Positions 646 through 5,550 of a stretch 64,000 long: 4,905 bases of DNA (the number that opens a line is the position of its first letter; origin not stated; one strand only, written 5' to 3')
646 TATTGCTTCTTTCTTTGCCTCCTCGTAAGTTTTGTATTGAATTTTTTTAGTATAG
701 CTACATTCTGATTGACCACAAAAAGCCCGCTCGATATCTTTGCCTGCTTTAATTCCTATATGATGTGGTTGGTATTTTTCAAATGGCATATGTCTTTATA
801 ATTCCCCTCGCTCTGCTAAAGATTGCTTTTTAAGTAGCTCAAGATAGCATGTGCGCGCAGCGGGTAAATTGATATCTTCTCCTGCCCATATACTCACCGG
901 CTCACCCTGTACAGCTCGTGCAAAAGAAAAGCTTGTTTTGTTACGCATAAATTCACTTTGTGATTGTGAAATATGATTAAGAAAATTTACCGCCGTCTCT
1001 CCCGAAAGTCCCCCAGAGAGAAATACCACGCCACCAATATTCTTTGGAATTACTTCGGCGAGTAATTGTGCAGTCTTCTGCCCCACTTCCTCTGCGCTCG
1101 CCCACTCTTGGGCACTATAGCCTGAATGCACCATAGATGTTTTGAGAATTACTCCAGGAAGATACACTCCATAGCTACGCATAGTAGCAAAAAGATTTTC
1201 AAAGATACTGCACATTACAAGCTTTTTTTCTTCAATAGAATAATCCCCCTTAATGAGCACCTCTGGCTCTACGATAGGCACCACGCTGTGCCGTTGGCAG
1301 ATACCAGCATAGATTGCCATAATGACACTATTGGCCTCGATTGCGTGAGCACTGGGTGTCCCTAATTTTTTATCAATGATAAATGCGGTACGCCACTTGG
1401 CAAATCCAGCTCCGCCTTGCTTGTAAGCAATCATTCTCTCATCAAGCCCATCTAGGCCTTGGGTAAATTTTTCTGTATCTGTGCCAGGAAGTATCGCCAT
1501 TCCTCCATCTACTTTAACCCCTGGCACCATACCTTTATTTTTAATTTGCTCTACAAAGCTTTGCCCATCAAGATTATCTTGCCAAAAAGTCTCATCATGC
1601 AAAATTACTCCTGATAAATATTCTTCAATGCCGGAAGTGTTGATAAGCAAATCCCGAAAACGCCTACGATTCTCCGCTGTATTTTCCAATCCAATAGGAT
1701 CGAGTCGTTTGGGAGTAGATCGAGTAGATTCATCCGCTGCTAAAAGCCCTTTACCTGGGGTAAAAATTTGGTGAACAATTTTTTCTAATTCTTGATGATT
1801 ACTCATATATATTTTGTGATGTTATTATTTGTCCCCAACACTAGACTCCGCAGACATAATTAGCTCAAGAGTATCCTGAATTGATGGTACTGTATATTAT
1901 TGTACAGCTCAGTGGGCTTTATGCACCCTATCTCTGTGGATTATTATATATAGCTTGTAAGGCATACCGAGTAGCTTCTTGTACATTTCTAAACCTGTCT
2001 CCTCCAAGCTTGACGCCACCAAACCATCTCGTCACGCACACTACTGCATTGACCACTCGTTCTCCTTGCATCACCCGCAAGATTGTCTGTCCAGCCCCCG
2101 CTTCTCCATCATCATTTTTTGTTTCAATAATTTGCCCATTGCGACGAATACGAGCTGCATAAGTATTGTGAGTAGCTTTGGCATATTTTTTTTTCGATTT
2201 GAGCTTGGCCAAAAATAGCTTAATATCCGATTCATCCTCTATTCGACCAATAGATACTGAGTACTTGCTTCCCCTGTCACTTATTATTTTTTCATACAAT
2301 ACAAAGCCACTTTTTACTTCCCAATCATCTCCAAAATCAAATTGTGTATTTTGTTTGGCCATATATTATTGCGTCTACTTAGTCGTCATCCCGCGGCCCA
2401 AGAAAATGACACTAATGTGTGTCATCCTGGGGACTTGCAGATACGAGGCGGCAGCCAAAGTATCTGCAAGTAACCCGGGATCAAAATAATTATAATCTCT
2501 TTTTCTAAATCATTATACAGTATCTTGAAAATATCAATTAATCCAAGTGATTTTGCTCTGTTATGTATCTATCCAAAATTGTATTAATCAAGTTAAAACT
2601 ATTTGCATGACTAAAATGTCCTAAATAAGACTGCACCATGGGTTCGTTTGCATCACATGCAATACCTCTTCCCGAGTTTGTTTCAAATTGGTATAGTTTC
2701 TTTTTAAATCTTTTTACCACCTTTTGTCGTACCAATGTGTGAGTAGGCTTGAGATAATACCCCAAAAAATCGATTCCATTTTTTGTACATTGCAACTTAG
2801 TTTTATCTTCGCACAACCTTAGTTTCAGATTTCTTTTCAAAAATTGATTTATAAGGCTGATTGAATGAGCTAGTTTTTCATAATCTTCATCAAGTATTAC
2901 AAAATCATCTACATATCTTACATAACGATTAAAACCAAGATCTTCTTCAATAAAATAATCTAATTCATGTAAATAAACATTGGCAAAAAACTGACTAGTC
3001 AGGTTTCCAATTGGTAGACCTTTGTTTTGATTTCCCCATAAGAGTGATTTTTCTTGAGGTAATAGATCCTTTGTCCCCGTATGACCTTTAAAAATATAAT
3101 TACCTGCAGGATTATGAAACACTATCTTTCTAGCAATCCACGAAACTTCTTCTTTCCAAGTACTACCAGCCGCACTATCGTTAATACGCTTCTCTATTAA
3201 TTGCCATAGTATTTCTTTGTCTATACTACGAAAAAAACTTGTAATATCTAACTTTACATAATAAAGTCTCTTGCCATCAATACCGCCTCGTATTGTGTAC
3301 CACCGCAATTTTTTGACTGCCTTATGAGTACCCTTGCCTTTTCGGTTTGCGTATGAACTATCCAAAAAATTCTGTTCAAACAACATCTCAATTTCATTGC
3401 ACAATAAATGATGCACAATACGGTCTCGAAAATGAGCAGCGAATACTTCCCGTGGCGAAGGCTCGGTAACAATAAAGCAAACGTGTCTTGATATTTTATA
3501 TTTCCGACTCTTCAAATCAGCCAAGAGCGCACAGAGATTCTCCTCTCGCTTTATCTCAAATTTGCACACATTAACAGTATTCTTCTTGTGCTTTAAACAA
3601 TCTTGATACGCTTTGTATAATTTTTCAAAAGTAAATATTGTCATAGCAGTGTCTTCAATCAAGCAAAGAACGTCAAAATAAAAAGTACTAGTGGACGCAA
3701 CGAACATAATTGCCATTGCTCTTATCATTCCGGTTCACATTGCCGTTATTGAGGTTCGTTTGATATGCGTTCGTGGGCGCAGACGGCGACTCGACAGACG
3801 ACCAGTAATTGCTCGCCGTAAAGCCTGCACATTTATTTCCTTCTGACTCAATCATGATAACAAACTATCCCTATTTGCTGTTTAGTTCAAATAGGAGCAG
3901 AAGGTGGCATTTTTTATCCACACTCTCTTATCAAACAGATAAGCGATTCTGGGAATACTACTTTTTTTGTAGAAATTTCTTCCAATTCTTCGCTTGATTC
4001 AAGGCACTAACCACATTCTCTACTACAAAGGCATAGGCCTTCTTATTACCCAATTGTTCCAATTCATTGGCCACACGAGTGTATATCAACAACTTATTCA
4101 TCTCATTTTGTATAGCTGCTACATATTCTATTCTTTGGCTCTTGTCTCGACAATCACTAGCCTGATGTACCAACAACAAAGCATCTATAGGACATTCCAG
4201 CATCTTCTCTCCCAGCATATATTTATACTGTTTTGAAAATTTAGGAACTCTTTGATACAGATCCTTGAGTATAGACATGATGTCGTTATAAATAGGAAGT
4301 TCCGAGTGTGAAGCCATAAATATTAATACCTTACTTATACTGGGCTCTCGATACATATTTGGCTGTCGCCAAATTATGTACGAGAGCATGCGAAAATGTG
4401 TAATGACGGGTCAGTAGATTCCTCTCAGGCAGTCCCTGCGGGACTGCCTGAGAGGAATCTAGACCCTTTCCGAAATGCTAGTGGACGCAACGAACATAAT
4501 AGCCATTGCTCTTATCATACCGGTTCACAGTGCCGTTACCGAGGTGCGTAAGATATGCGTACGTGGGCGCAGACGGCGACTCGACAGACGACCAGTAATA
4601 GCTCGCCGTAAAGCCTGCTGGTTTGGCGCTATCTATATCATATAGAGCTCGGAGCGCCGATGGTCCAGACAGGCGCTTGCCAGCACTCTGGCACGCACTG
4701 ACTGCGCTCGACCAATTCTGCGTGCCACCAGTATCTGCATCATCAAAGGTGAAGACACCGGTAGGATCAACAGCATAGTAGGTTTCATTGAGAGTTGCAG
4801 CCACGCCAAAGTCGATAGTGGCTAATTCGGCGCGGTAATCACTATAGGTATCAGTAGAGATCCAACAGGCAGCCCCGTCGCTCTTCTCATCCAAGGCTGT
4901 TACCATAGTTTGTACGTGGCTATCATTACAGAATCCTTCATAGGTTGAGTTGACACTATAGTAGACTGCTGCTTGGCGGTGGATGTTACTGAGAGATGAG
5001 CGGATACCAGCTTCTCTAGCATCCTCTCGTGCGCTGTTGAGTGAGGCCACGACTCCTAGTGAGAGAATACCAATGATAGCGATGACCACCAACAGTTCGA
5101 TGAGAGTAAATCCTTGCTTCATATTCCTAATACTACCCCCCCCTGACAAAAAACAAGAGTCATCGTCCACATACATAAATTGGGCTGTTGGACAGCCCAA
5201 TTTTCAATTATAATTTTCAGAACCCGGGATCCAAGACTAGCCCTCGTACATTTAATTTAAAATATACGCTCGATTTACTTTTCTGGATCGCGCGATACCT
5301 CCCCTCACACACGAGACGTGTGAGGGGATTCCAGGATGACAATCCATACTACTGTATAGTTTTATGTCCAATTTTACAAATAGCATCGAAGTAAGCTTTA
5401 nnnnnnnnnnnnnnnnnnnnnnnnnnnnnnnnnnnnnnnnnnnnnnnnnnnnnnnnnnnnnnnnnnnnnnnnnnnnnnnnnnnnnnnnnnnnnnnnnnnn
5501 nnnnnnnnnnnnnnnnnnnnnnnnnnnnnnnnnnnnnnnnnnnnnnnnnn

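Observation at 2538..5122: Complete diversity-generating retroelement with a clean adenine-specific TR/VR signature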

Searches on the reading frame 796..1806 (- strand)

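Call 92: search_protein_families(library=pfam, proteins=[window:796-1806:-], max_evalue=0.0001)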
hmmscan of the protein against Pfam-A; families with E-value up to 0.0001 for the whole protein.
window:796-1806:- (336 aa): 1 family
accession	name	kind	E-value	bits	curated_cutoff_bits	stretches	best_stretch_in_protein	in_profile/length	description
PF00274.25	Glycolytic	-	1.5e-102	343.4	22.2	1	6-335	1-328/349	Fructose-bisphosphate aldolase class-I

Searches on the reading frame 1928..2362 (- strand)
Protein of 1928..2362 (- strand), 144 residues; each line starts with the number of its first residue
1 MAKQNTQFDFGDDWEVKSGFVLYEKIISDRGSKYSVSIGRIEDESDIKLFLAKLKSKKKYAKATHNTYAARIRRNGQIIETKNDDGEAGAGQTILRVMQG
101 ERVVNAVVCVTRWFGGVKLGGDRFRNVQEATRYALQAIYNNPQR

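Call 6: search_protein_families(library=pfam, proteins=[window:1928-2362:-], max_evalue=0.01)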
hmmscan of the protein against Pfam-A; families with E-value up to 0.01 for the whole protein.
window:1928-2362:- (144 aa): 1 family
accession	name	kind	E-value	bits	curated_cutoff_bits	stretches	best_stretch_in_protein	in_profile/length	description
PF01205.25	UPF0029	-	4.4e-28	97.8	27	1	30-135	1-107/107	Uncharacterized protein family UPF0029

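Call 7: search_protein_families(library=ncbifam, proteins=[window:1928-2362:-], max_evalue=0.01)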
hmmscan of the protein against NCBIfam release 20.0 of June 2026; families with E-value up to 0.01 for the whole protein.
window:1928-2362:- (144 aa): 2 families
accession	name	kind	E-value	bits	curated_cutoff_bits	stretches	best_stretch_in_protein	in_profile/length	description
TIGR00257.1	IMPACT_YIGZ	hypoth_equivalog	1.9e-16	60.2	167.95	1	31-120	20-110/205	YigZ family protein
NF008600.0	PRK11568.1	equivalog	4.8e-05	22.9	298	1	40-122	28-111/204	IMPACT family protein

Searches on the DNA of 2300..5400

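Call 76: search_rna_families(source=window, start=2300, end=5400, threshold=evalue, max_evalue=5)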
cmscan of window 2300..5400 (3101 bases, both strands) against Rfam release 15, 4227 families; matches with E-value up to 5: 4.
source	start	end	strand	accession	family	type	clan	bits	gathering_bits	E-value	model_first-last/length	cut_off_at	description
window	4408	4466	+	RF03625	MIR6152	Gene; miRNA;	-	18.9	57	4.9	1-97/97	no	MIR6152 microRNA precursor family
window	4273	4339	+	RF00277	SNORD49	Gene; snRNA; snoRNA; CD-box;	CL00062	17.4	37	0.69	1-71/71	no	Small nucleolar RNA SNORD49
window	2849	2906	+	RF02108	DLEU2_4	Gene; lncRNA;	-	17.4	40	3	1-58/58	no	Deleted in lymphocytic leukemia 2 conserved region 4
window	3490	3676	-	RF00117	C0719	Gene; sRNA;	-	13.4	50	3.7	1-222/222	no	C0719 RNA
